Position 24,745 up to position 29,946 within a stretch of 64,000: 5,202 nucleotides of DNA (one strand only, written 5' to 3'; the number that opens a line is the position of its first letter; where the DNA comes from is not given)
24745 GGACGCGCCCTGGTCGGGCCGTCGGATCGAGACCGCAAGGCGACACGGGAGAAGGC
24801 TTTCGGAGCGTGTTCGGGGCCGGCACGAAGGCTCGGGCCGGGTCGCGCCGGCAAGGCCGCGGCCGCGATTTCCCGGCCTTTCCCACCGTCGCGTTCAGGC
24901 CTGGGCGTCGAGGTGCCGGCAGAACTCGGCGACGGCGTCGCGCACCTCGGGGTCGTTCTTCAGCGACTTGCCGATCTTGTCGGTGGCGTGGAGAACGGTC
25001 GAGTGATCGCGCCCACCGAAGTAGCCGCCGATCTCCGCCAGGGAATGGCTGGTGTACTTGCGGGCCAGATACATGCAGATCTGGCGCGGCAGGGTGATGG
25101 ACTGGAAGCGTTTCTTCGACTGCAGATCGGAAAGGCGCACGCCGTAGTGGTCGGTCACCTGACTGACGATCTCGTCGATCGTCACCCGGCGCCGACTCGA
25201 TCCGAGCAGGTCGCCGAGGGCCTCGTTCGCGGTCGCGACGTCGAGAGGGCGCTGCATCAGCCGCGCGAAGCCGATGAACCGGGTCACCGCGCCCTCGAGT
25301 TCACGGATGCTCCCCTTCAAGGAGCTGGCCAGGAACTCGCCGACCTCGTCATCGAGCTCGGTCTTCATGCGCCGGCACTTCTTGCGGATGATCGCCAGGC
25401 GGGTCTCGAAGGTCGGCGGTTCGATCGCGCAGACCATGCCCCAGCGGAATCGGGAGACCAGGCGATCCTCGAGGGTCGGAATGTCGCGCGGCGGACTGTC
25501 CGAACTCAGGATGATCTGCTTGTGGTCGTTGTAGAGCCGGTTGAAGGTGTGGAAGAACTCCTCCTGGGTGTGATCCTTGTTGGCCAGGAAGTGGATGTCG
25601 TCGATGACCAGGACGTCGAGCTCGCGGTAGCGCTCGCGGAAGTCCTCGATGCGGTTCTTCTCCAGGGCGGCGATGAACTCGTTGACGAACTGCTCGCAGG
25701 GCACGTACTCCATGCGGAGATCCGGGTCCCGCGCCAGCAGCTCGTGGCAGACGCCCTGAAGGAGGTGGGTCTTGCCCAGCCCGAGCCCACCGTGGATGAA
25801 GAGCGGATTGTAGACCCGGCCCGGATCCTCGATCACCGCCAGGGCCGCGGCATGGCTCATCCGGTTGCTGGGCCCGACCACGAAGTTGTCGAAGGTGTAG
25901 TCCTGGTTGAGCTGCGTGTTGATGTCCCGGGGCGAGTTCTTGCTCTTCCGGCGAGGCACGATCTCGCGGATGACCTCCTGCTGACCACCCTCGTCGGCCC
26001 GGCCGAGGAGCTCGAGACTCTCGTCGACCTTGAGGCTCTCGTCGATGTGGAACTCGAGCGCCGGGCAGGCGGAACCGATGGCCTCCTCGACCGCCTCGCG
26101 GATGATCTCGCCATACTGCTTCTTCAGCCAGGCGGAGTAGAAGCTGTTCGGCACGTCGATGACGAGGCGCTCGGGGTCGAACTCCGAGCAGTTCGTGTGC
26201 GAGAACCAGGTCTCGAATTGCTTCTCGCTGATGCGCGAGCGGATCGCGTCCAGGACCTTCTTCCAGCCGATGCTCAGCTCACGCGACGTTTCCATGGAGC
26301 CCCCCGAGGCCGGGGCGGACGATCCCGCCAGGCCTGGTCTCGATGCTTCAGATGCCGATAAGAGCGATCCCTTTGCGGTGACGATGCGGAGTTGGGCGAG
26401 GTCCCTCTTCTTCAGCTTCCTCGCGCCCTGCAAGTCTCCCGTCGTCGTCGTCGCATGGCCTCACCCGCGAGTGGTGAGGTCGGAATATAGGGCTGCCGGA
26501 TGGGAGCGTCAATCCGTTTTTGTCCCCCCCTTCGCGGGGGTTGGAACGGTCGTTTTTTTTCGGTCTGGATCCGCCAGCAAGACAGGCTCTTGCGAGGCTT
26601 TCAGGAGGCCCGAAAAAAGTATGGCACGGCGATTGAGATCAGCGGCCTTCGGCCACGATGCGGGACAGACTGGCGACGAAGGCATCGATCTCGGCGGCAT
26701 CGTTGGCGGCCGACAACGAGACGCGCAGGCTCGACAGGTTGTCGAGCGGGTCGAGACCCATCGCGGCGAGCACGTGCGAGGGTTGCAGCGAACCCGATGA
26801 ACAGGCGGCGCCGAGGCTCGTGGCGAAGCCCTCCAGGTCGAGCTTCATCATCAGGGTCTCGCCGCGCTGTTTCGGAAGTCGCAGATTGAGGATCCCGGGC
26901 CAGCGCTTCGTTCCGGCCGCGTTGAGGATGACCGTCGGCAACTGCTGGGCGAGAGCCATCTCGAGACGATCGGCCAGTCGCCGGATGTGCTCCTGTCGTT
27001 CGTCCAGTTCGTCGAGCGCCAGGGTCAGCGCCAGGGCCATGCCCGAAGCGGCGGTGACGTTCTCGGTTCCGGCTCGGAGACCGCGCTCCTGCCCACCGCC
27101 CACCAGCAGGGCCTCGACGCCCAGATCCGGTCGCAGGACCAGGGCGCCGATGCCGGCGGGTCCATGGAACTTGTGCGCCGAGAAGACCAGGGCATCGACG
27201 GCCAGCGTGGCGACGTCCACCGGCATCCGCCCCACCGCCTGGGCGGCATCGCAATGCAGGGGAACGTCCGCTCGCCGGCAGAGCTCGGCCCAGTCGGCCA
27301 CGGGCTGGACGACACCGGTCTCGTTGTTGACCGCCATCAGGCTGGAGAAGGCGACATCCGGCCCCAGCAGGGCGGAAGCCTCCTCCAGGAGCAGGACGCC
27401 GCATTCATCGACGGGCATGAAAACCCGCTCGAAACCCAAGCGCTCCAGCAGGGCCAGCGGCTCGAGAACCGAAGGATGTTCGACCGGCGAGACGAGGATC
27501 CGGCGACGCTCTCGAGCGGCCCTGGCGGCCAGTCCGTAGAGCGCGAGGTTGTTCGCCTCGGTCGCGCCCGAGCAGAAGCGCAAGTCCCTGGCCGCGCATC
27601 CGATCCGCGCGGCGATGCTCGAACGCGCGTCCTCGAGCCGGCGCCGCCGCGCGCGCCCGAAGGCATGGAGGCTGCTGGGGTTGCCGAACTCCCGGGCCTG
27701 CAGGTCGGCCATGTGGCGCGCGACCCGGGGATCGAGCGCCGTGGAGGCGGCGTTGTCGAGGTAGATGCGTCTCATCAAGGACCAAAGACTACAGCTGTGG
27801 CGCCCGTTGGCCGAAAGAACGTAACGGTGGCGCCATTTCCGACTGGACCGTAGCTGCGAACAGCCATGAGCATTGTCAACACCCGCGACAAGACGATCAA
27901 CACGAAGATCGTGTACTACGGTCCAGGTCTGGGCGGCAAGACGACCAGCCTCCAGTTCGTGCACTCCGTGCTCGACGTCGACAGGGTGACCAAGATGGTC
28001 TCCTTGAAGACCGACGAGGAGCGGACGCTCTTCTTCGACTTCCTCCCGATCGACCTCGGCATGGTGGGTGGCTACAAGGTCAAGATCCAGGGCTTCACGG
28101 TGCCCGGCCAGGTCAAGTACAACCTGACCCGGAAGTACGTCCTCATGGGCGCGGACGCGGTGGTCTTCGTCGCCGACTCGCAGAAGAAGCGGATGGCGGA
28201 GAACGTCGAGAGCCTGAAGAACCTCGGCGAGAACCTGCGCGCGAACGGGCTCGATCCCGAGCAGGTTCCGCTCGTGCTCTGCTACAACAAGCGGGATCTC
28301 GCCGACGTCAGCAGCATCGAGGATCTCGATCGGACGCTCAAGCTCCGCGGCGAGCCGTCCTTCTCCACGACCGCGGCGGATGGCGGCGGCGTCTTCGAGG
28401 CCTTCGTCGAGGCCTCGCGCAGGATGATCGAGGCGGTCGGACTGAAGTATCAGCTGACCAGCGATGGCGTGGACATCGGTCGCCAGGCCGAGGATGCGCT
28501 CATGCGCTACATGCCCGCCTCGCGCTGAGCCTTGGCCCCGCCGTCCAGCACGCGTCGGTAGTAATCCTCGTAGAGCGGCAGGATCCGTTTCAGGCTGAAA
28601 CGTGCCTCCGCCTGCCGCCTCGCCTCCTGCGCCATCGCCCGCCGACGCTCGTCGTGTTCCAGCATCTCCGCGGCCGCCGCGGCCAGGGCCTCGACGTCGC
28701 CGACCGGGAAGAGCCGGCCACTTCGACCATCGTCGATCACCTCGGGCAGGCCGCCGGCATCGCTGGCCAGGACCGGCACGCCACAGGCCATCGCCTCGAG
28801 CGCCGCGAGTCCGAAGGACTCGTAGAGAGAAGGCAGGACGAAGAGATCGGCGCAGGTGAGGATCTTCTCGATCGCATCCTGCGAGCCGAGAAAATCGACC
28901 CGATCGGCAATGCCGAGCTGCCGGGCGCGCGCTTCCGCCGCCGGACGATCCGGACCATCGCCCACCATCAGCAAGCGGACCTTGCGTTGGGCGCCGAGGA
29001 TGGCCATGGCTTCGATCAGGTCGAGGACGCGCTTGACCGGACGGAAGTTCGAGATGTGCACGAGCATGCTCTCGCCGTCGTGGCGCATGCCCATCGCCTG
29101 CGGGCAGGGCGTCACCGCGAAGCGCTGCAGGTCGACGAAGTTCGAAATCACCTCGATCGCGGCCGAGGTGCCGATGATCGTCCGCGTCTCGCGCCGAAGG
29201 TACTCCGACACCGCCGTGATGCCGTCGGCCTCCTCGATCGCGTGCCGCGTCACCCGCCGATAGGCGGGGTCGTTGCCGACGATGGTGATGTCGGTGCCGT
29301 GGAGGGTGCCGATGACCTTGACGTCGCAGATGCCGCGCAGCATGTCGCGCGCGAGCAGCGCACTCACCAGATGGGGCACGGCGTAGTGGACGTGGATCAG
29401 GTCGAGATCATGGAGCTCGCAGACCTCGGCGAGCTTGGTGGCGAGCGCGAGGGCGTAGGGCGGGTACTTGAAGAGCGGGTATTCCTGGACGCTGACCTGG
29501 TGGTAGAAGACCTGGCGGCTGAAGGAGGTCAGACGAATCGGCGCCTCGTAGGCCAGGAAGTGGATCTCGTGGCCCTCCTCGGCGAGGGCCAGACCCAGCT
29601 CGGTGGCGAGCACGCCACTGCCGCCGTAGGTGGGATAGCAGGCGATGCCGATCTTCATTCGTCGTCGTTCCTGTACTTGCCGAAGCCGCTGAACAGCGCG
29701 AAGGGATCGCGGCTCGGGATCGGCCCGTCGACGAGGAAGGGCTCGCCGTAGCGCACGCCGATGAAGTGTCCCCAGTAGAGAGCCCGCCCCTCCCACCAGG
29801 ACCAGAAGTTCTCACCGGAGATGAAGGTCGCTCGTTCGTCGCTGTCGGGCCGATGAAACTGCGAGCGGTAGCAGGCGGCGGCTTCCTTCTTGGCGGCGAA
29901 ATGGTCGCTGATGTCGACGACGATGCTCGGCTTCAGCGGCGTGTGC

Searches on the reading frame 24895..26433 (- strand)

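Call 24: search_protein_families(library=pfam, proteins=[window:24895-26433:-], max_evalue=0.0001)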
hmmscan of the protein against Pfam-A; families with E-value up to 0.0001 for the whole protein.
window:24895-26433:- (512 aa): 5 families
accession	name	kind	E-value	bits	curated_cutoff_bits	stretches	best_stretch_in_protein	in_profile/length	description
PF00308.24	Bac_DnaA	-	1.9e-66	223.6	23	1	175-335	1-161/162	Bacterial DnaA ATPAse domain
PF08299.17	Bac_DnaA_C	-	1.4e-28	99.1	31.5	1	419-487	1-69/69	Bacterial dnaA protein helix-turn-helix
PF11638.13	DnaA_N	-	1e-14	54.5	24.6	1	57-116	4-64/65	DnaA N-terminal domain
PF01695.23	IstB_IS21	-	6.5e-08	32.8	24.1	1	188-313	76-194/238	IstB-like ATP binding protein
PF00004.35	AAA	-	1.2e-06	29.4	21.2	1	212-311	2-108/131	ATPase family associated with various cellular activities (AAA)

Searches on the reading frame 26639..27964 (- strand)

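Call 24: search_protein_families(library=pfam, proteins=[window:26639-27964:-], max_evalue=0.0001)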
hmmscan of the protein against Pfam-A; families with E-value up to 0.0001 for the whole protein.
window:26639-27964:- (441 aa): 1 family
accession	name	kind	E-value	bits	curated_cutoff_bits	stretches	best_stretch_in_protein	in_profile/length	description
PF00266.25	Aminotran_5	-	1.2e-69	235.6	21.5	1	67-429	1-371/371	Aminotransferase class-V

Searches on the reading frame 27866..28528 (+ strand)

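Call 24: search_protein_families(library=pfam, proteins=[window:27866-28528:+], max_evalue=0.0001)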
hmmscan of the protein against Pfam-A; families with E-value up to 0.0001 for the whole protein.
window:27866-28528:+ (220 aa): 2 families
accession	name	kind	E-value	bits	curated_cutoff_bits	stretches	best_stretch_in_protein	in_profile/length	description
PF00025.27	Arf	-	4.7e-06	26.6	22.3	1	70-161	56-143/174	ADP-ribosylation factor family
PF00071.28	Ras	-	8.6e-05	22.6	21.6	0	49-187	26-160/162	Ras family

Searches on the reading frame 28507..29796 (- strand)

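Call 24: search_protein_families(library=pfam, proteins=[window:28507-29796:-], max_evalue=0.0001)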
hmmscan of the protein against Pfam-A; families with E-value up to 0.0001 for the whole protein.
window:28507-29796:- (429 aa): 7 families
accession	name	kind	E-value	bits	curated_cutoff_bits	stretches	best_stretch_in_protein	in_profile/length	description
PF00534.26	Glycos_transf_1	-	1.5e-42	145.5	26.4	1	240-394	13-171/172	Glycosyl transferases group 1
PF13692.12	Glyco_trans_1_4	-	1.3e-38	132.9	27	1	244-380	3-141/142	Glycosyl transferases group 1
PF13439.12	Glyco_transf_4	-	5e-27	95.4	28.5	1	57-225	1-170/170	Glycosyltransferase Family 4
PF13579.12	Glyco_trans_4_4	-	1.8e-17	64.6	29.7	1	58-219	1-157/158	Glycosyl transferase 4-like domain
PF20706.3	GT4-conflict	-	2.3e-17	63.5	26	1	181-400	138-376/385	Family 4 Glycosyltransferase in conflict systems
PF13524.12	Glyco_trans_1_2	-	1.8e-10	41.4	25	1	332-404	67-137/144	Glycosyl transferase-like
PF13477.12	Glyco_trans_4_2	-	3.8e-07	30.8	23.4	1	70-196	19-138/139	Glycosyl transferase 4-like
